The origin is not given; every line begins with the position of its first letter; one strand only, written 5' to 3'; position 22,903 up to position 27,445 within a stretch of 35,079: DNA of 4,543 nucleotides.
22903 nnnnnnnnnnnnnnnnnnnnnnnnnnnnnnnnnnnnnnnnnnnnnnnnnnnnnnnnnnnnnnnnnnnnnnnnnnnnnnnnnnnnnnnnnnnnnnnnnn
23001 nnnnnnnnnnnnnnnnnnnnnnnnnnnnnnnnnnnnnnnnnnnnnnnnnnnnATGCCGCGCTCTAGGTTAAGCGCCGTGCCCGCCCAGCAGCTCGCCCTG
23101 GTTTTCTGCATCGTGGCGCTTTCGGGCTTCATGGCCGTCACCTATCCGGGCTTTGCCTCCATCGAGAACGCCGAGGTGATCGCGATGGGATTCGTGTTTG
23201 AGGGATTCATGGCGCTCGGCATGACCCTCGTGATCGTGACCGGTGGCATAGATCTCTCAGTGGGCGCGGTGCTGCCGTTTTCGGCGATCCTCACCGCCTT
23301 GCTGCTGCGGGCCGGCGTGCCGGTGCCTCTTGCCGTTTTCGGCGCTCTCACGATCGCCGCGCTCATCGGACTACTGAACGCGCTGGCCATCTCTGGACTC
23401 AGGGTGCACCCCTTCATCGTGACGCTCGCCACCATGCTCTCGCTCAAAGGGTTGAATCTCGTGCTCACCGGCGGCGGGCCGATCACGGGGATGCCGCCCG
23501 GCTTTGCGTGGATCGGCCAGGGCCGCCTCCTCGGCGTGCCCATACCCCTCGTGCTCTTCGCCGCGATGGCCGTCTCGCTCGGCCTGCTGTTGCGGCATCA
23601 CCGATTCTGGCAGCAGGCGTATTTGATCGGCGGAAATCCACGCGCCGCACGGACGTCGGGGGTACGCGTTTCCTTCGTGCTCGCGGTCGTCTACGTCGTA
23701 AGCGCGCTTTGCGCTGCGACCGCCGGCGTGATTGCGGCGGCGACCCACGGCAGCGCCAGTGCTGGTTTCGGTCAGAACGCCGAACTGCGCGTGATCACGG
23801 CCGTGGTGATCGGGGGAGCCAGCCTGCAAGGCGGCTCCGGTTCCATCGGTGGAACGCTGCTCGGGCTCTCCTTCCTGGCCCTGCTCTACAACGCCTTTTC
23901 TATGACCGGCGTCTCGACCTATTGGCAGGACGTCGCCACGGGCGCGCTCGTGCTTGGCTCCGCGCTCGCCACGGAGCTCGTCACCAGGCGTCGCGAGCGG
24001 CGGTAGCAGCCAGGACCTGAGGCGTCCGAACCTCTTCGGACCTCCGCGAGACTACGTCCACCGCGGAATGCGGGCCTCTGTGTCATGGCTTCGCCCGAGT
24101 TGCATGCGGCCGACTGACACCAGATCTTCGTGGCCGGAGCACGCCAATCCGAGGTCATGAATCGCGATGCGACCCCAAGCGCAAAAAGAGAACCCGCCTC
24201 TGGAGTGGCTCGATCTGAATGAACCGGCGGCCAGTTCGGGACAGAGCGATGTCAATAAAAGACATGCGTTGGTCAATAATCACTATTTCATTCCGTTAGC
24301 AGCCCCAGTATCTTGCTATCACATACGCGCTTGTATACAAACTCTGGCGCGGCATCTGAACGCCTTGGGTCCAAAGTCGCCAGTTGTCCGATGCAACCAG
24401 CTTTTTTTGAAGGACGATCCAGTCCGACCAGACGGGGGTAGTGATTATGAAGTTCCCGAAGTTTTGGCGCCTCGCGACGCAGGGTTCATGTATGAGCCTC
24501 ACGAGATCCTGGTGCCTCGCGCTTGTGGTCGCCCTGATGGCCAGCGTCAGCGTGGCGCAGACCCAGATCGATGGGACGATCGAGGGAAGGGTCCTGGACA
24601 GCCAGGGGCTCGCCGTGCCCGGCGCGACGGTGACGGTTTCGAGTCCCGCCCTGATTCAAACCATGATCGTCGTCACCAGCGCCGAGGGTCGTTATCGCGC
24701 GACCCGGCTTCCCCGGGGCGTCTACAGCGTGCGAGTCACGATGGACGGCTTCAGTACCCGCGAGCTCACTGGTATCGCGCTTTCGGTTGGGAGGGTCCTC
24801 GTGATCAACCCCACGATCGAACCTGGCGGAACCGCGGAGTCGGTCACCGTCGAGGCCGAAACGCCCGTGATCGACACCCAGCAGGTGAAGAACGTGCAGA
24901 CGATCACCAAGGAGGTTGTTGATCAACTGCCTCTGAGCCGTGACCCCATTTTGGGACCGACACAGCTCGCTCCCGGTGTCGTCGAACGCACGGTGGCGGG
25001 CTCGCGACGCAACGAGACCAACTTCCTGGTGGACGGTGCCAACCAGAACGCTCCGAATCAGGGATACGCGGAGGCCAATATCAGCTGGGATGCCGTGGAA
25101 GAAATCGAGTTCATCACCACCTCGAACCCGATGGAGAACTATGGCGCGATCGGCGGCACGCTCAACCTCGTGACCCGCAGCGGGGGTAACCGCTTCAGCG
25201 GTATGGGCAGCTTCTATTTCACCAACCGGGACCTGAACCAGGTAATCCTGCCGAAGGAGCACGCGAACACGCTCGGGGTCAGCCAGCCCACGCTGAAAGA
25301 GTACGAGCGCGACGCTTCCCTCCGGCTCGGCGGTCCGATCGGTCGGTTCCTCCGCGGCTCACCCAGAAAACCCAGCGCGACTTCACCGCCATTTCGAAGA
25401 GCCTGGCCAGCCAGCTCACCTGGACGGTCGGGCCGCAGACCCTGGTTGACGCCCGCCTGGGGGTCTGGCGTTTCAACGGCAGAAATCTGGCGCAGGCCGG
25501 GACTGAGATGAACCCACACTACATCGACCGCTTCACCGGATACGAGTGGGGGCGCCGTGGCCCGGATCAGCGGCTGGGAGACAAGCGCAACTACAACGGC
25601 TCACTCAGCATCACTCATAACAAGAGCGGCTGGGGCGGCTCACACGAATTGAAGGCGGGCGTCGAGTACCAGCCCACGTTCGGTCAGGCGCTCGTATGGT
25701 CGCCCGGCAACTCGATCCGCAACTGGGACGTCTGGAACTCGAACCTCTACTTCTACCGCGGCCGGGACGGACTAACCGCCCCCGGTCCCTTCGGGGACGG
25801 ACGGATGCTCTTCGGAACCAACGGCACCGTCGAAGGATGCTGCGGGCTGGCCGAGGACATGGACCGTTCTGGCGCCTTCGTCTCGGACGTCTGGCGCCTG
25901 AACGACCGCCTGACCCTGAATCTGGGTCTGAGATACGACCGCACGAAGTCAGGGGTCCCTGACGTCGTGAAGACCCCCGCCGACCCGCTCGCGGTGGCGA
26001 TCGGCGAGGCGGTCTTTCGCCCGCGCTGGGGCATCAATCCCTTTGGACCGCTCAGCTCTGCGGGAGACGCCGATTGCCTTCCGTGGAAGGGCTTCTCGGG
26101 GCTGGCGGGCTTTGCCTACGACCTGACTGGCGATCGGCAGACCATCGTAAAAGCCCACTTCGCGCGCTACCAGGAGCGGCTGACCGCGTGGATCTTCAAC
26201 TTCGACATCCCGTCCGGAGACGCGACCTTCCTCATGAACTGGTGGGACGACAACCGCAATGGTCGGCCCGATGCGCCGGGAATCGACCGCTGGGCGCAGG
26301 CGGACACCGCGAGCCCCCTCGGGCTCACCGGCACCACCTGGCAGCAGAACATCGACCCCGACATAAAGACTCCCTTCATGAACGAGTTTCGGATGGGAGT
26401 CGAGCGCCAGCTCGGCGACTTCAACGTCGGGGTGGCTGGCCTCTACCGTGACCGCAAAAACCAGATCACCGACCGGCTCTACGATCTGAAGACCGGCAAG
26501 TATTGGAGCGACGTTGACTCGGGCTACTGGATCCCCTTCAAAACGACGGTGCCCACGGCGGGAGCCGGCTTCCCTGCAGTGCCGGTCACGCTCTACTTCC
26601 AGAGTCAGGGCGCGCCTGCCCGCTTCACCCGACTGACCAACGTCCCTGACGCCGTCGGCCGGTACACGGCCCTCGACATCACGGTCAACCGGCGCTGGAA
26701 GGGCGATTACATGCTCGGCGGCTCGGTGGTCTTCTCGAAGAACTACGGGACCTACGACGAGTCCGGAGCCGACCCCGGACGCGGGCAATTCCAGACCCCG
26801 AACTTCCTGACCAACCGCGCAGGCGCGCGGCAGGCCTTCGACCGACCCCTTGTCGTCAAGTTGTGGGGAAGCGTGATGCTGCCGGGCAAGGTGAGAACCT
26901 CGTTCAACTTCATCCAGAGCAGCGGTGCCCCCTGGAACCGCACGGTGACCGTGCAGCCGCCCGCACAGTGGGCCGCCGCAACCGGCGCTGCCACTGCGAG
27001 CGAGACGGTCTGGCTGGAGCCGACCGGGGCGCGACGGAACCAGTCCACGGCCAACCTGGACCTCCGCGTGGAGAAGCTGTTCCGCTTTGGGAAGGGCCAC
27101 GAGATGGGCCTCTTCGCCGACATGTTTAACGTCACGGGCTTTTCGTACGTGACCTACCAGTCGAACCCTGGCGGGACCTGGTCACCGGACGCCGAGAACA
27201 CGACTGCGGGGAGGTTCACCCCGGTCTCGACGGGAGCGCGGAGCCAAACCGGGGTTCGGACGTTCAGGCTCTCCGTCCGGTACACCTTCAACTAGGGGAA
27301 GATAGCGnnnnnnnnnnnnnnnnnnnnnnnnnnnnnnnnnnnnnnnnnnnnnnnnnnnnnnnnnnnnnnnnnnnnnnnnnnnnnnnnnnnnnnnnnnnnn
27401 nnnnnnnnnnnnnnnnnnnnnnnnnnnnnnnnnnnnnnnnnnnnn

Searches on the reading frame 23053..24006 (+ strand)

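Call 10: search_protein_families(library=pfam, proteins=[window:23053-24006:+], max_evalue=0.001)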
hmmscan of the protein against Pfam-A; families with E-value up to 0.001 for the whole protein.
window:23053-24006:+ (317 aa): 1 family
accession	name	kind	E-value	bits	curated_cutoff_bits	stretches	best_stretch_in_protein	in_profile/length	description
PF02653.21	BPD_transp_2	-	6.3e-30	104.7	26.8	1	51-302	13-267/269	Branched-chain amino acid transport system / permease component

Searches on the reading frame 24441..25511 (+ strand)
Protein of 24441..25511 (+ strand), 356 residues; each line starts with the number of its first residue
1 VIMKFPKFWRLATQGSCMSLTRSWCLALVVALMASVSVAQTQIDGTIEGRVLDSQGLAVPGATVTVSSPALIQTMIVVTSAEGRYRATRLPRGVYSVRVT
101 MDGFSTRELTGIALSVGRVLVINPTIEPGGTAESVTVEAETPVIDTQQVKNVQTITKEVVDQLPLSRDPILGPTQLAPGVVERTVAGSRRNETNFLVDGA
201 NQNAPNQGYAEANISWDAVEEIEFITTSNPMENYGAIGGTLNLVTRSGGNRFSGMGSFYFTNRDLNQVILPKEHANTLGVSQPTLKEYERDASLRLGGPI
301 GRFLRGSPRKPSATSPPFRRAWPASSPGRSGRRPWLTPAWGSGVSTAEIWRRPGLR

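Call 10: search_protein_families(library=pfam, proteins=[window:24441-25511:+], max_evalue=0.001)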
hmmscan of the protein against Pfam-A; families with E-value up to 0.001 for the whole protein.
window:24441-25511:+ (356 aa): 2 families
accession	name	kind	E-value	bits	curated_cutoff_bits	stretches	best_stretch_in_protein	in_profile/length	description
PF13620.12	CarboxypepD_reg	-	7.1e-17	62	32.3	1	46-125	1-80/82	Carboxypeptidase regulatory-like domain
PF13715.12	CarbopepD_reg_2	-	1.2e-05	25.7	32.2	1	47-109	1-60/88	CarboxypepD_reg-like domain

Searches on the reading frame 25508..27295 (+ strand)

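Call 10: search_protein_families(library=pfam, proteins=[window:25508-27295:+], max_evalue=0.001)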
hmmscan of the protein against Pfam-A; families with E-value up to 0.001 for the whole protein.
window:25508-27295:+ (595 aa): 1 family
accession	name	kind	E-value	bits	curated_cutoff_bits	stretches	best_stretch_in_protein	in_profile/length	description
PF25183.1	OMP_b-brl_4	-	3e-19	69.4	30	1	27-463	280-683/838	Outer membrane beta barrel domain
